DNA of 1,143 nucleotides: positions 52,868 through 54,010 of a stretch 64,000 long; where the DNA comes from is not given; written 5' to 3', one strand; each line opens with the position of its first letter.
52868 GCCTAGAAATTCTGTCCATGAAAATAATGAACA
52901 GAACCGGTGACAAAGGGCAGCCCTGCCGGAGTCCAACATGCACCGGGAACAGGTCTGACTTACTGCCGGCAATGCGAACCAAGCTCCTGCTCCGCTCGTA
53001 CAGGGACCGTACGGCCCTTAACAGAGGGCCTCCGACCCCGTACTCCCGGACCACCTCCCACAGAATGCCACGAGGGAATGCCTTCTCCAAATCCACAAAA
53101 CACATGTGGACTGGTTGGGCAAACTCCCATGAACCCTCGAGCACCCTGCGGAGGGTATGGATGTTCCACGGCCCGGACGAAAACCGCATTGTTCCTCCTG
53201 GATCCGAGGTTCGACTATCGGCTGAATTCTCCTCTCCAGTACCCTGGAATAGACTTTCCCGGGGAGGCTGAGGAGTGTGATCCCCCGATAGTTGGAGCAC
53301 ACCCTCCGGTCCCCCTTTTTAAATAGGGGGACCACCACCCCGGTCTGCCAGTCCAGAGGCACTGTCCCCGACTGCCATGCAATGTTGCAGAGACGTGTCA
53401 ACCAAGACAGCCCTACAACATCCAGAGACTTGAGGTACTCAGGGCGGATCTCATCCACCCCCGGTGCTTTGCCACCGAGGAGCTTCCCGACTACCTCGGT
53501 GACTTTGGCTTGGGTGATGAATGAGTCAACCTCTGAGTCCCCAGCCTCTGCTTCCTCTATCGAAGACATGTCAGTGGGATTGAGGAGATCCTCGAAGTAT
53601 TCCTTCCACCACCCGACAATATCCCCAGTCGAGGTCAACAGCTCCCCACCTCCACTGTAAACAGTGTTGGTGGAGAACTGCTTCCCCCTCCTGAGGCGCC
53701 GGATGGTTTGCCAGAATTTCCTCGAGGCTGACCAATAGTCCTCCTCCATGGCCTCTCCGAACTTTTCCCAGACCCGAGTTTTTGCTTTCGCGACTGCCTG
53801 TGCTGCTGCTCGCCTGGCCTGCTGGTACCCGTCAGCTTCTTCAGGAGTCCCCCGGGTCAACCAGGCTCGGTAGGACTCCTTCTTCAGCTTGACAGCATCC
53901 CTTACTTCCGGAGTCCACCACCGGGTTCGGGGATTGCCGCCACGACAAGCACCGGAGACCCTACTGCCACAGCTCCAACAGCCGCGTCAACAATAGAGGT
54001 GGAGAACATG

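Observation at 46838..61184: Type-II C-type lectin receptor gene whose CTLD is split by a TE-filled intron of about 12.6 kb; cytoplasmic EEIYANV motif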

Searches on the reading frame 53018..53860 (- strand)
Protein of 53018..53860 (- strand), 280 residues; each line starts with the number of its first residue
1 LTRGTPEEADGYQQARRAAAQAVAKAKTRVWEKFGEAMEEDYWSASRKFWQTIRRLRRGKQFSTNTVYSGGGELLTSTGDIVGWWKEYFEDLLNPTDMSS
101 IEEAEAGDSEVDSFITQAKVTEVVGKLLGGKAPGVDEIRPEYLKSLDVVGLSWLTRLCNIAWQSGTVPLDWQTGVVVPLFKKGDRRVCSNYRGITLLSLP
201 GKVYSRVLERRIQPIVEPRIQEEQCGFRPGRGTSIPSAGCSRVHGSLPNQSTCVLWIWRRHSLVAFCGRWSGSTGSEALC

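Call 15: search_protein_families(library=pfam, proteins=[window:53018-53860:-], max_evalue=0.01)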
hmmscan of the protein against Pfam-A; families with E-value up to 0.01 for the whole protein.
window:53018-53860:- (280 aa): 1 family
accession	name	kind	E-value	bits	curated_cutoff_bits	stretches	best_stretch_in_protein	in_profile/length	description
PF00078.32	RVT_1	-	1.2e-05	25.5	29.6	1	181-233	2-50/205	Reverse transcriptase (RNA-dependent DNA polymerase)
